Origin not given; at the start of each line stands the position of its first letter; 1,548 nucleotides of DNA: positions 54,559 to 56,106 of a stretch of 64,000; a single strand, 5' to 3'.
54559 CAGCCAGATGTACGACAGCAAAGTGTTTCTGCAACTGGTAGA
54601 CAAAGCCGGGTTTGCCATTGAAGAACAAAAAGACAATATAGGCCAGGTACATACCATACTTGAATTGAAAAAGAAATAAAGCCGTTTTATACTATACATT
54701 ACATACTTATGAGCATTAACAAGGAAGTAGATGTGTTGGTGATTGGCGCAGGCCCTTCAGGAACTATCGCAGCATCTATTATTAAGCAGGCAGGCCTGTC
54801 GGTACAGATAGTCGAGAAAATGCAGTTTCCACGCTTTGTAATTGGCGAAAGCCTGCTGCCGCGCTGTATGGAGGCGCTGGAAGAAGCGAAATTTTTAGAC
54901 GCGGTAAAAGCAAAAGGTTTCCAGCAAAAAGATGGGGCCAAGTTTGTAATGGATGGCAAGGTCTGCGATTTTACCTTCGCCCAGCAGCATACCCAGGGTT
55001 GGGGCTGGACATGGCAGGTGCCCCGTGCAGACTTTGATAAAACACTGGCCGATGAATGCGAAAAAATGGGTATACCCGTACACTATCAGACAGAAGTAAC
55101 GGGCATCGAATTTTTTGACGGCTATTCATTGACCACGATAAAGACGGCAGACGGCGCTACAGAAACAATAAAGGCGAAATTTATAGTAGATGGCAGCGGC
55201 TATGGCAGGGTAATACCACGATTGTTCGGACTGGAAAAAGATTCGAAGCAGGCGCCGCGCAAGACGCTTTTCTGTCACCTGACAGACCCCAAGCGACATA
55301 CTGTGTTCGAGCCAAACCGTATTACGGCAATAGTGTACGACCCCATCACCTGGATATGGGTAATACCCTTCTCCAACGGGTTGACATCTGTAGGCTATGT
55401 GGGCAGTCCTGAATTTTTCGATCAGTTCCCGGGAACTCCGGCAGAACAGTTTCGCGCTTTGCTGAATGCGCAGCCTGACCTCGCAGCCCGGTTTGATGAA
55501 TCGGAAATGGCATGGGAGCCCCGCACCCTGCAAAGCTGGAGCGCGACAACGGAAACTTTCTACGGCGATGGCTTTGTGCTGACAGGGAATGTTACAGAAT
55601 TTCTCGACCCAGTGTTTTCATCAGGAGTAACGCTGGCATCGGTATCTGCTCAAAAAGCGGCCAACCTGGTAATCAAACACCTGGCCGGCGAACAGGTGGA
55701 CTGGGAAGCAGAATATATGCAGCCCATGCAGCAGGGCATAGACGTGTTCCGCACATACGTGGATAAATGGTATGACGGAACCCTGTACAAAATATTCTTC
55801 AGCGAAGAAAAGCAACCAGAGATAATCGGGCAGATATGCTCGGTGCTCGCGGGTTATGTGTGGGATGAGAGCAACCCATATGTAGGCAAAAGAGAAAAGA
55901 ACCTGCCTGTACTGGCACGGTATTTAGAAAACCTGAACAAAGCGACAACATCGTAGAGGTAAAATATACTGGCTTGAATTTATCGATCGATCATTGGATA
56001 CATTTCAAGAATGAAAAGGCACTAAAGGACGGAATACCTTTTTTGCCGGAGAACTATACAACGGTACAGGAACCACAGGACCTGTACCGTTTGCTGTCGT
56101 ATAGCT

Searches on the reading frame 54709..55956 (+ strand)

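Call 62: search_protein_families(library=pfam, proteins=[window:54709-55956:+], max_evalue=0.001)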
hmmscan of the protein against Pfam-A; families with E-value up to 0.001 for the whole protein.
window:54709-55956:+ (415 aa): 10 families
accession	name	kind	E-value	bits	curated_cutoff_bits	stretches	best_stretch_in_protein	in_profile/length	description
PF04820.20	Trp_halogenase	-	2.2e-21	76.7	21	2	92-356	143-387/458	Tryptophan halogenase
PF01494.25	FAD_binding_3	-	7.8e-18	65.2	22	1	6-250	1-246/349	FAD binding domain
PF12831.13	FAD_oxidored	-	3.3e-11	43.6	27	1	8-170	1-151/416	FAD dependent oxidoreductase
PF01266.30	DAO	-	7.7e-10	39.3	27.9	1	102-318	144-351/353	FAD dependent oxidoreductase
PF03486.20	HI0933_like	-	2.1e-07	31.1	50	1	8-39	2-33/244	HI0933-like protein Rossmann domain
PF07992.20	Pyr_redox_2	-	5.2e-07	29.8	26.1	0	8-60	2-196/291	Pyridine nucleotide-disulphide oxidoreductase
PF00070.33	Pyr_redox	-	8.6e-07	29.8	22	0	9-44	2-37/82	Pyridine nucleotide-disulphide oxidoreductase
PF00890.30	FAD_binding_2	-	9.2e-05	22.2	20.4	1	8-40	1-33/414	FAD binding domain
PF13738.12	Pyr_redox_3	-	0.00028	20.7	30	1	10-164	1-133/305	Pyridine nucleotide-disulphide oxidoreductase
PF01946.23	Thi4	-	0.00086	19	26.2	0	6-37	17-49/235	Thi4 family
